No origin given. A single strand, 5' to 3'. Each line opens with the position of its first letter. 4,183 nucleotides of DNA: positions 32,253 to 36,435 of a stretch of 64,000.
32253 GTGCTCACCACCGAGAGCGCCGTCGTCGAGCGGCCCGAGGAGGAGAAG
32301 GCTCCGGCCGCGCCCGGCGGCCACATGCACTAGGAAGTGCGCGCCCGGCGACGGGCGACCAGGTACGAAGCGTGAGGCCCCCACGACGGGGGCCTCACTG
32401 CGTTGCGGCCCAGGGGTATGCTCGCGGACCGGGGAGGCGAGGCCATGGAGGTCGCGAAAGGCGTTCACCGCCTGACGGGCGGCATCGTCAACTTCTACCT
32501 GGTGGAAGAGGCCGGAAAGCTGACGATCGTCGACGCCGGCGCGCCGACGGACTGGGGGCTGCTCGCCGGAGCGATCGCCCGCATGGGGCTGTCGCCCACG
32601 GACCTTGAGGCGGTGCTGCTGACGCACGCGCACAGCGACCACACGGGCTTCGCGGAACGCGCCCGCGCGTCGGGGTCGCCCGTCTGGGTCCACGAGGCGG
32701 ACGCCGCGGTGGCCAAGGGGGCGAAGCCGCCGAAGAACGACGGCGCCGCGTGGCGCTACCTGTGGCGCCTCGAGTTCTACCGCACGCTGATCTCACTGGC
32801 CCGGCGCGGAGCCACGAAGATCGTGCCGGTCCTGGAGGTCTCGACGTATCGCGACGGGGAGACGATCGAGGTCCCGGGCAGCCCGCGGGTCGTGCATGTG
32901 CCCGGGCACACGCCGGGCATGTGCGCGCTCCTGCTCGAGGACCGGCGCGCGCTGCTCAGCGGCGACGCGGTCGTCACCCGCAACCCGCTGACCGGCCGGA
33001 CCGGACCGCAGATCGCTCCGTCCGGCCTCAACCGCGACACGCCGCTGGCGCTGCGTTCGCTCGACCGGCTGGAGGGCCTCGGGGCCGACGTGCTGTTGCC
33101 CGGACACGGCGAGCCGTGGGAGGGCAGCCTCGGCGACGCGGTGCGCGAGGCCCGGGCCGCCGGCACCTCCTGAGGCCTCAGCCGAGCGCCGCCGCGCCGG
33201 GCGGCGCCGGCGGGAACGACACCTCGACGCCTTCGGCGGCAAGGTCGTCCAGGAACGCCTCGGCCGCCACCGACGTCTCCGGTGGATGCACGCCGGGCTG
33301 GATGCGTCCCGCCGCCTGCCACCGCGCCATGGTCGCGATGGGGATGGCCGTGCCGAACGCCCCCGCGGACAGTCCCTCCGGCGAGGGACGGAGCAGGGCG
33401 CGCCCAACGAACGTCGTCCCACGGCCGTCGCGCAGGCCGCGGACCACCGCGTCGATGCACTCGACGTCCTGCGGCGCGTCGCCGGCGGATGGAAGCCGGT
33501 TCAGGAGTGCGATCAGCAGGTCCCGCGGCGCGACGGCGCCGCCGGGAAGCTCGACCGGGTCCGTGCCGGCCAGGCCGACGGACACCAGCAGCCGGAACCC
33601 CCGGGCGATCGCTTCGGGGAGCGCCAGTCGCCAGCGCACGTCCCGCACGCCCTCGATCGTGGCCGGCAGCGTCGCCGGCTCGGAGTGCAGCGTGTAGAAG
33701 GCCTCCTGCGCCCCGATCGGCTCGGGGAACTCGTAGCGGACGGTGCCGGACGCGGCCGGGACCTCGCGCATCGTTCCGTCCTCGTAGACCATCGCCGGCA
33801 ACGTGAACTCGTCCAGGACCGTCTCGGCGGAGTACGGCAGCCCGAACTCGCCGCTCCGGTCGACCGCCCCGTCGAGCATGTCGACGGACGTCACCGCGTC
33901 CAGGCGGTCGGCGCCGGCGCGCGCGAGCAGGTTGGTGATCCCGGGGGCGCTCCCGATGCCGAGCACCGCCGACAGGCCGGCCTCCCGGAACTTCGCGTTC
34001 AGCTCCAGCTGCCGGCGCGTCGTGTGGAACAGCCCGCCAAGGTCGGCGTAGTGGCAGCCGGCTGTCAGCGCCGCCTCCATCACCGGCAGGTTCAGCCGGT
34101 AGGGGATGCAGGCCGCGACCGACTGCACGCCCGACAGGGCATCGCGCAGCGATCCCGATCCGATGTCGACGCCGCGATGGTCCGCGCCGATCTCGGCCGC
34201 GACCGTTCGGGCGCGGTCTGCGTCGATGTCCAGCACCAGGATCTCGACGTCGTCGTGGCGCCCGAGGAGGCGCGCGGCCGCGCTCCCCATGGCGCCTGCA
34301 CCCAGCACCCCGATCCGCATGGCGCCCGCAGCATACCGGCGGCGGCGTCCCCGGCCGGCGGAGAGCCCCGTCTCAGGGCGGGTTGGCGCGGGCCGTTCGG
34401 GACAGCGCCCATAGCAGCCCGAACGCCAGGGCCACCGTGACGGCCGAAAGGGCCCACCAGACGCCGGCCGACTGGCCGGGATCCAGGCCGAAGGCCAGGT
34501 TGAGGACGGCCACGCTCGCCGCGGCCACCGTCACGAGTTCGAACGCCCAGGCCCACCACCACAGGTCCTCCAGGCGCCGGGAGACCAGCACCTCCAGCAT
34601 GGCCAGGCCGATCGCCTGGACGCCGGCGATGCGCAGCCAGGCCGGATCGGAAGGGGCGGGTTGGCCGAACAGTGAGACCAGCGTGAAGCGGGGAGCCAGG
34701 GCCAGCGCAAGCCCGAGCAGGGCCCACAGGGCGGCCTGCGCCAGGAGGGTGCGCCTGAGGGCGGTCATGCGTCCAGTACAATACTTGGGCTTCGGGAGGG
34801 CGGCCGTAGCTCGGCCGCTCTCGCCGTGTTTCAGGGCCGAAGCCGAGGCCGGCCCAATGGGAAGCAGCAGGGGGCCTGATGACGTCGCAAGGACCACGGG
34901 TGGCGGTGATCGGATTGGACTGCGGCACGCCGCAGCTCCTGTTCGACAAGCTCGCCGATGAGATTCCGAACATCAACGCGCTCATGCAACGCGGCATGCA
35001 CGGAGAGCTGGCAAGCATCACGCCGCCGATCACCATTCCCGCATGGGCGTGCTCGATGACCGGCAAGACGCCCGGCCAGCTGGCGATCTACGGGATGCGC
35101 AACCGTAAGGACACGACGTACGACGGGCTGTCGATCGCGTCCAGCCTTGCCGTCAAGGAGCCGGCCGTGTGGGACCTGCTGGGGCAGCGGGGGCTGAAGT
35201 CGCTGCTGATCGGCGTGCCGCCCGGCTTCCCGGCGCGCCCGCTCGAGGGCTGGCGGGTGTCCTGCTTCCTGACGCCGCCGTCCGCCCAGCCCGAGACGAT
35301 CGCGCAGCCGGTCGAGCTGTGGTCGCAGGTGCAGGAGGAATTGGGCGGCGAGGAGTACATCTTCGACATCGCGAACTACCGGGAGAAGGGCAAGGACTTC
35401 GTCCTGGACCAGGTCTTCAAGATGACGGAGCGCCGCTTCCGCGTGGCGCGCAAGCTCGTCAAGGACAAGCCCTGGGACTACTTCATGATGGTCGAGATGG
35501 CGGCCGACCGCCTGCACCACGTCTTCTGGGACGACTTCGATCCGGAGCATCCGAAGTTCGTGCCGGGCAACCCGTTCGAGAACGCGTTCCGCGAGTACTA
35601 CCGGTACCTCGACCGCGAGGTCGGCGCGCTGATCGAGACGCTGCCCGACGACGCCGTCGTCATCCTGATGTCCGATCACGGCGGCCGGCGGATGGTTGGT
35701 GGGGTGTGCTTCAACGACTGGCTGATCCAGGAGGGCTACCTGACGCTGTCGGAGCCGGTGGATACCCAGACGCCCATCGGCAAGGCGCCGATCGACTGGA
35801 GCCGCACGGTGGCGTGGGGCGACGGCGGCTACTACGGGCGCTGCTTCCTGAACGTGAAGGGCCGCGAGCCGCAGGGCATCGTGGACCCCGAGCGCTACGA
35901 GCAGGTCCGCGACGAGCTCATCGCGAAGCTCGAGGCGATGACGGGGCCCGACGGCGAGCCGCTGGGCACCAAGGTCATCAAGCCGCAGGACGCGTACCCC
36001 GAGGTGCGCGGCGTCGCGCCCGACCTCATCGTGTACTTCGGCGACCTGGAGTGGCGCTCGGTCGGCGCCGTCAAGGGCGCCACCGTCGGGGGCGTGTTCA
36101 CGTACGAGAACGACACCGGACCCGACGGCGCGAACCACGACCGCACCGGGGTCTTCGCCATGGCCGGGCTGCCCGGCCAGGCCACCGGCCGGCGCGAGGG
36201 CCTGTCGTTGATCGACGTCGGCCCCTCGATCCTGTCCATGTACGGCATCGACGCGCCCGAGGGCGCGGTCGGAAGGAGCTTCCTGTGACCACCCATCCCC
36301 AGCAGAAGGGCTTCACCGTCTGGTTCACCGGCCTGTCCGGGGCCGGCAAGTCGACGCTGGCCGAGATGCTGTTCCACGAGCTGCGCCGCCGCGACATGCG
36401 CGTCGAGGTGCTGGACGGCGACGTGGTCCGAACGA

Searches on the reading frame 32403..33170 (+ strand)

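Call 74: search_protein_families(library=pfam, proteins=[window:32403-33170:+], max_evalue=0.00001)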
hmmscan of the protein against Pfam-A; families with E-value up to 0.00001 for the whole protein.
window:32403-33170:+ (256 aa): 1 family
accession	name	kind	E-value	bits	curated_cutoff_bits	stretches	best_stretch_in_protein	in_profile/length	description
PF00753.33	Lactamase_B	-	6.5e-29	101.7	22.7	1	25-235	2-196/196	Metallo-beta-lactamase superfamily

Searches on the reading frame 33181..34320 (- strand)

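Call 74: search_protein_families(library=pfam, proteins=[window:33181-34320:-], max_evalue=0.00001)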
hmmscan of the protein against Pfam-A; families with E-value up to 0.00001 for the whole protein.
window:33181-34320:- (380 aa): 2 families
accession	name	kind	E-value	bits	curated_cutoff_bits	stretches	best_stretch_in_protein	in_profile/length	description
PF16653.10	Sacchrp_dh_C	-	1.2e-18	68.6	31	1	123-365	1-265/265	Saccharopine dehydrogenase C-terminal domain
PF03435.24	Sacchrp_dh_NADP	-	2.5e-15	57.4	25.1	1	3-119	1-129/129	Saccharopine dehydrogenase NADP binding domain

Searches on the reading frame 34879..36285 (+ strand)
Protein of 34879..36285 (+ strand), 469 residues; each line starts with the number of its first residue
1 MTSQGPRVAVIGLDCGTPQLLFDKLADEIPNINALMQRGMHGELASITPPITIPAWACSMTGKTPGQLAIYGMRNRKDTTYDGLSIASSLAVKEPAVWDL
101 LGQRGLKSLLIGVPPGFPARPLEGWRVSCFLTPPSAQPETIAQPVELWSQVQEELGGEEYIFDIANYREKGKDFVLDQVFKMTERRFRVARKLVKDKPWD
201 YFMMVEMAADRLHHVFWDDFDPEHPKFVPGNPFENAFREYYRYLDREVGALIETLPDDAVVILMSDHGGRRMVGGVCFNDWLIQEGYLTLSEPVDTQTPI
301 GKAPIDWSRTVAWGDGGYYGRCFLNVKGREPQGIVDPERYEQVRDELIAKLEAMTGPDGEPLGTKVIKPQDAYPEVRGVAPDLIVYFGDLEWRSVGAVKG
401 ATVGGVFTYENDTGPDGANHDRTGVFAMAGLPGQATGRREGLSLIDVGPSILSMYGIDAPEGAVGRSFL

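Call 74: search_protein_families(library=pfam, proteins=[window:34879-36285:+], max_evalue=0.00001)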
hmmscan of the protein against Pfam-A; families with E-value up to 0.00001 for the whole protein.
window:34879-36285:+ (469 aa): 1 family
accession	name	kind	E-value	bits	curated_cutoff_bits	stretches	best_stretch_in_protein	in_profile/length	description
PF01663.27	Phosphodiest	-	5.7e-43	148.3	23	1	8-401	1-330/342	Type I phosphodiesterase / nucleotide pyrophosphatase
